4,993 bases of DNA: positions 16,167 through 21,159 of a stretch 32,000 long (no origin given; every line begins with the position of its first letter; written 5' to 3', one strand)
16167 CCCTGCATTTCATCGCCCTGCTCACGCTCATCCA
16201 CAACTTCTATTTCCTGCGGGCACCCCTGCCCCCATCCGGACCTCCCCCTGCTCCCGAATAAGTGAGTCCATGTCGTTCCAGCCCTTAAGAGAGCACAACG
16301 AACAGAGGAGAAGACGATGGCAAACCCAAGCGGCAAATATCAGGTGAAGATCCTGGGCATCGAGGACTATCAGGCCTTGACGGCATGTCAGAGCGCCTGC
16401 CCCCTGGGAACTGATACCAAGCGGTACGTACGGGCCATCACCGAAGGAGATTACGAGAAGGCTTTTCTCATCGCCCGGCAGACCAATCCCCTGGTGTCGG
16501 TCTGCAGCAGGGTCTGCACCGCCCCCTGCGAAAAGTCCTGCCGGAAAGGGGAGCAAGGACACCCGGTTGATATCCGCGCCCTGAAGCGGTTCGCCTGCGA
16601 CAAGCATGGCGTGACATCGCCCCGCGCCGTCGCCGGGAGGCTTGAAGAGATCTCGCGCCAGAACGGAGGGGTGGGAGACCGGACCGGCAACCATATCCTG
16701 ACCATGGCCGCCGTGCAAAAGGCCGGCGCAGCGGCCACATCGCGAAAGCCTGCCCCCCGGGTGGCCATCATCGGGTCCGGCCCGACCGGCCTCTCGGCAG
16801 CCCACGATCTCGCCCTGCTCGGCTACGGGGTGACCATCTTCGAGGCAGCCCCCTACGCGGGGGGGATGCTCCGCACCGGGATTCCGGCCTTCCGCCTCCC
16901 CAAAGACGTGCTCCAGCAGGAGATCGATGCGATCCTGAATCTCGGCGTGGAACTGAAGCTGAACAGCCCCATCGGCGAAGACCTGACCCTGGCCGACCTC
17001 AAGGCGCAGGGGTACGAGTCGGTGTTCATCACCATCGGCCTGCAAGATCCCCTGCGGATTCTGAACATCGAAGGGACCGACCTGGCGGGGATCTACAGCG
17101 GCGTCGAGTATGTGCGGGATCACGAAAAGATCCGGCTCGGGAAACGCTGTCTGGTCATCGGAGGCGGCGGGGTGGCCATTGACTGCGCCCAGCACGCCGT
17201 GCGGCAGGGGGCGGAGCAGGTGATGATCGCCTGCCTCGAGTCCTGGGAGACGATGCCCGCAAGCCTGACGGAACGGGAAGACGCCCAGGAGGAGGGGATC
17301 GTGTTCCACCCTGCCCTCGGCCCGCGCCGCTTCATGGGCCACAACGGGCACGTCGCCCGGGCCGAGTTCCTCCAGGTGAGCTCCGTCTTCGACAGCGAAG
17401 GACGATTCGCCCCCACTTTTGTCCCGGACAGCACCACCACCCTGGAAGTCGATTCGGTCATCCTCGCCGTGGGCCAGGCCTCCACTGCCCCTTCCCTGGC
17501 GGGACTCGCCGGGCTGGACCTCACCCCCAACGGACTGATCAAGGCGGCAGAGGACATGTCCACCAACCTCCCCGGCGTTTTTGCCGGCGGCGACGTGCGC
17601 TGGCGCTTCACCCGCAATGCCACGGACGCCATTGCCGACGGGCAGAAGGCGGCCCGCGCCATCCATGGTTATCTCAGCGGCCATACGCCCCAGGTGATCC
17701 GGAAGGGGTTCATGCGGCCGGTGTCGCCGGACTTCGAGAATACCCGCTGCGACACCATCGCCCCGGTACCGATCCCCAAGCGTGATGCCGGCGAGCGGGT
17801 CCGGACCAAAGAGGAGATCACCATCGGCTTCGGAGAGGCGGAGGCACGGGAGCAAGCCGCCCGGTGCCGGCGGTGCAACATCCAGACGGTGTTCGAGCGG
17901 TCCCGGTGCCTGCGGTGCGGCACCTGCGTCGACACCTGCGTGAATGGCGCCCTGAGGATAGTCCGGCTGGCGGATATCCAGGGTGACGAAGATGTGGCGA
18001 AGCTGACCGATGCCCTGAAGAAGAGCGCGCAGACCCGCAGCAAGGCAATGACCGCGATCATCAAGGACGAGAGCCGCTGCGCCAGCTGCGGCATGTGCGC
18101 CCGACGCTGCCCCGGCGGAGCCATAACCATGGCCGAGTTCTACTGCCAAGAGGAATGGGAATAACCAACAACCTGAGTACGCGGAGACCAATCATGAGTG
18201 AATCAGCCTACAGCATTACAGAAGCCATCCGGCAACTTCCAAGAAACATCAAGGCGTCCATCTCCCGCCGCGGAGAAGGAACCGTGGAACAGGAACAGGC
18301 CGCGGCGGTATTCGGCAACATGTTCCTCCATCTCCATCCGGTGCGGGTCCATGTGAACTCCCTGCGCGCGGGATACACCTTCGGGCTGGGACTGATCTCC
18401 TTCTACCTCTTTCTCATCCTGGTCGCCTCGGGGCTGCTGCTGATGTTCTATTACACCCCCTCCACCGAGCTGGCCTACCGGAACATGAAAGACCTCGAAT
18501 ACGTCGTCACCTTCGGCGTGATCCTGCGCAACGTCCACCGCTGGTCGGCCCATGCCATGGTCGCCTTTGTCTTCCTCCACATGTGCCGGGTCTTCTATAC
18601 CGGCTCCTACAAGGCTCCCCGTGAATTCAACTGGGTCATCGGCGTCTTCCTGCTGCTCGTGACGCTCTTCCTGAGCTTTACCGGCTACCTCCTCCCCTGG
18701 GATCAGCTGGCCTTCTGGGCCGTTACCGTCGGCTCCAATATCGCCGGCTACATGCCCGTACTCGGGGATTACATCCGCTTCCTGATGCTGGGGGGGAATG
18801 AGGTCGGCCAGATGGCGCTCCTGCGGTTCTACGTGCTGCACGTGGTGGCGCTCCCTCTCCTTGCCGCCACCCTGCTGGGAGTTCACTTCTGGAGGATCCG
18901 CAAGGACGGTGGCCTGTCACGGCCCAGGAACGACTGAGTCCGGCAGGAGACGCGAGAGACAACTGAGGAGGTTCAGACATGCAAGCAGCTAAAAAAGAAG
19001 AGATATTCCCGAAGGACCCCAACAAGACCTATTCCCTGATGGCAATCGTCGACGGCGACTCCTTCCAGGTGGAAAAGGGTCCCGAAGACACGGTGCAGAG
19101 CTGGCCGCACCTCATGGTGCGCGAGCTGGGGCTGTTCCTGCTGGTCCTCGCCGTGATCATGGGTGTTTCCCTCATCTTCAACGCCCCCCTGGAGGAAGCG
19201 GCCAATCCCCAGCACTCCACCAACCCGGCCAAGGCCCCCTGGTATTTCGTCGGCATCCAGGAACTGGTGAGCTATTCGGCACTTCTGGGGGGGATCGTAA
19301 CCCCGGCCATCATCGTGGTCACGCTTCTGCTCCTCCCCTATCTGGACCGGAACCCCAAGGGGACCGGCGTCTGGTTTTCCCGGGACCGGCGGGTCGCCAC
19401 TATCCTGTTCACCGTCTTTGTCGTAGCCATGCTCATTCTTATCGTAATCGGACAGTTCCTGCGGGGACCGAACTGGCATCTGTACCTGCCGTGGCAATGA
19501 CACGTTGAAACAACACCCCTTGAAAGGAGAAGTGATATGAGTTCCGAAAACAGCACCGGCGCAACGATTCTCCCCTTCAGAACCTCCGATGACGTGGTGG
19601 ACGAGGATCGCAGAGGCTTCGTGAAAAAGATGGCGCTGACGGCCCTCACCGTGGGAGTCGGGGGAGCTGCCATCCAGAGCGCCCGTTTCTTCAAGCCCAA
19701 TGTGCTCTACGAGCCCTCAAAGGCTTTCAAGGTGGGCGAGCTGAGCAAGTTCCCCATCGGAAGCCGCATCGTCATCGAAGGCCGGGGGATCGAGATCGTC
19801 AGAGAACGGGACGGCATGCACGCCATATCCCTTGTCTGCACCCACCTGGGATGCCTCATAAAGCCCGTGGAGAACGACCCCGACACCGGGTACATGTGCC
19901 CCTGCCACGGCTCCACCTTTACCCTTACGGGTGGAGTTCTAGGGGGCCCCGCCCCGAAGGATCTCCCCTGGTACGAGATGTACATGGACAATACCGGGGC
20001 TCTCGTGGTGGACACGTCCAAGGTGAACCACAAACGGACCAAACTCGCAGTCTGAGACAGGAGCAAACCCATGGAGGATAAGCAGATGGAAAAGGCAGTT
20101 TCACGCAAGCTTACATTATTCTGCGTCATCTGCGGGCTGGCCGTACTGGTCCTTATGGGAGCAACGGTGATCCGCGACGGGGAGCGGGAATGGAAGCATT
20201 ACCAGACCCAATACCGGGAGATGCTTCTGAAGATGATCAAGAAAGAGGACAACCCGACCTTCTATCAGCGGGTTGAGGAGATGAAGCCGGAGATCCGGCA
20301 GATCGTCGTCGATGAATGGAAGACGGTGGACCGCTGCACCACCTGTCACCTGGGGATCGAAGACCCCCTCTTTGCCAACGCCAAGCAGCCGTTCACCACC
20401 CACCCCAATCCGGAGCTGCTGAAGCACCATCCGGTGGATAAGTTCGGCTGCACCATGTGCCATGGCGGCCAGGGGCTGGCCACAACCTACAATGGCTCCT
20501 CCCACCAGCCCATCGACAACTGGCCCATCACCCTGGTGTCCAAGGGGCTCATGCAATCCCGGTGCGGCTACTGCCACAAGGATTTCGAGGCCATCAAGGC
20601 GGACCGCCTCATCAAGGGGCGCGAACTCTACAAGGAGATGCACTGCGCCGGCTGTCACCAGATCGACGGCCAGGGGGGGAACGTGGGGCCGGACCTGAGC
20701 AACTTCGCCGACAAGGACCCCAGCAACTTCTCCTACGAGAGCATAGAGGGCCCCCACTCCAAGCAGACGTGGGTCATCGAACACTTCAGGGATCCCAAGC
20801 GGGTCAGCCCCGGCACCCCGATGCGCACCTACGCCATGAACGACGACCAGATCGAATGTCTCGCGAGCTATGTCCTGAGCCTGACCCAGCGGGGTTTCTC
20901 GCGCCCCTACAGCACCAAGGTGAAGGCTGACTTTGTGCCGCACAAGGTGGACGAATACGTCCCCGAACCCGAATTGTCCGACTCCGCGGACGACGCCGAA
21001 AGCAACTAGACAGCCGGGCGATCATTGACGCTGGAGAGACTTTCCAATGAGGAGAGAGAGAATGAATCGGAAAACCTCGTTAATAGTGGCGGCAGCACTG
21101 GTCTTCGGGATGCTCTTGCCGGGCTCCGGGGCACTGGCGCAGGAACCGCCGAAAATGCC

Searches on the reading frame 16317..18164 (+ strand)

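Call 5: search_protein_families(library=pfam, proteins=[window:16317-18164:+], max_evalue=0.001)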
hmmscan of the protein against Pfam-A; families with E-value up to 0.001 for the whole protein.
window:16317-18164:+ (615 aa): 13 families
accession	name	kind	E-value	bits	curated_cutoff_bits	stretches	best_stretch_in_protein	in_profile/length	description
PF07992.20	Pyr_redox_2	-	4.2e-27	95.8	26.1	1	148-442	2-291/291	Pyridine nucleotide-disulphide oxidoreductase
PF14691.11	Fer4_20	-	1.2e-17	64.2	25.8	1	23-97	31-108/113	Dihydroprymidine dehydrogenase domain II, 4Fe-4S cluster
PF13738.12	Pyr_redox_3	-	8.5e-10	38.8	30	1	235-425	127-305/305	Pyridine nucleotide-disulphide oxidoreductase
PF00037.32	Fer4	-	9.2e-09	35.2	21.1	1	582-604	2-24/24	4Fe-4S binding domain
PF13450.12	NAD_binding_8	-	1.1e-07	32.4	21.9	1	151-187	1-37/68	NAD(P)-binding Rossmann-like domain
PF12838.12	Fer4_7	-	1.9e-07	31.9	27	1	530-602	1-52/52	4Fe-4S dicluster domain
PF00070.33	Pyr_redox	-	7.7e-07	30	22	0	148-179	1-32/82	Pyridine nucleotide-disulphide oxidoreductase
PF01266.30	DAO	-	5e-06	26.7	27.9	1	148-182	1-35/353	FAD dependent oxidoreductase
PF13183.11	Fer4_8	-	1.2e-05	26.2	27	1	529-601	3-67/68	4Fe-4S dicluster domain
PF13534.11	Fer4_17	-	0.00011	23.1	22.2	1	530-601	1-59/61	4Fe-4S dicluster domain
PF01262.27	AlaDh_PNT_C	-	0.00019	21.4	23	0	145-179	27-61/214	Alanine dehydrogenase/PNT, C-terminal domain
PF13187.11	Fer4_9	-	0.00025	21.4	27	1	530-603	1-52/52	4Fe-4S dicluster domain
PF12837.12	Fer4_6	-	0.00072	19.8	25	0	525-546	3-24/24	4Fe-4S binding domain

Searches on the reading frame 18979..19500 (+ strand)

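Call 6: search_protein_families(library=pfam, proteins=[window:18979-19500:+], max_evalue=0.001)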
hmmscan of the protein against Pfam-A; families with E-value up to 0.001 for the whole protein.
window:18979-19500:+ (173 aa): 1 family
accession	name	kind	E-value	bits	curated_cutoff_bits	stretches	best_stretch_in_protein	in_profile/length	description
PF00032.22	Cytochrom_B_C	-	8e-08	32.9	20.7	1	75-160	2-84/102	Cytochrome b(C-terminal)/b6/petD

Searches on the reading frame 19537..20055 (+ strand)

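Call 6: search_protein_families(library=pfam, proteins=[window:19537-20055:+], max_evalue=0.001)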
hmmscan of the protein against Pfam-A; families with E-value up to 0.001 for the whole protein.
window:19537-20055:+ (172 aa): 1 family
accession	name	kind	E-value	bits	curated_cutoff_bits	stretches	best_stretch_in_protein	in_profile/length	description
PF00355.32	Rieske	-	7.2e-11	42.3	20.3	1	77-146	18-87/88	Rieske [2Fe-2S] domain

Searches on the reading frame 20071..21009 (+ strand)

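Call 6: search_protein_families(library=pfam, proteins=[window:20071-21009:+], max_evalue=0.001)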
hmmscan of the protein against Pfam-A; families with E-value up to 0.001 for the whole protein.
window:20071-21009:+ (312 aa): 5 families
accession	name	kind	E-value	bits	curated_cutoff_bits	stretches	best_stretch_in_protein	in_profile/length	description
PF00034.26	Cytochrom_C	-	2.1e-18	67.9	21.3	1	182-271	3-89/90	Cytochrome c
PF13442.11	Cytochrome_CBB3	-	1.1e-06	29.3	27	1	182-268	5-68/68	Cytochrome C oxidase, cbb3-type, subunit III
PF14537.11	Cytochrom_c3_2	-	6.1e-06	27.1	25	0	84-135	24-68/79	Cytochrome c3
PF14522.11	Cytochrome_C7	-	7.7e-05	22.9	24.8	0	120-197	8-67/67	Cytochrome c7 and related cytochrome c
PF02433.20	FixO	-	0.00025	21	29.6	0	227-285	110-169/219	Cytochrome C oxidase, mono-heme subunit/FixO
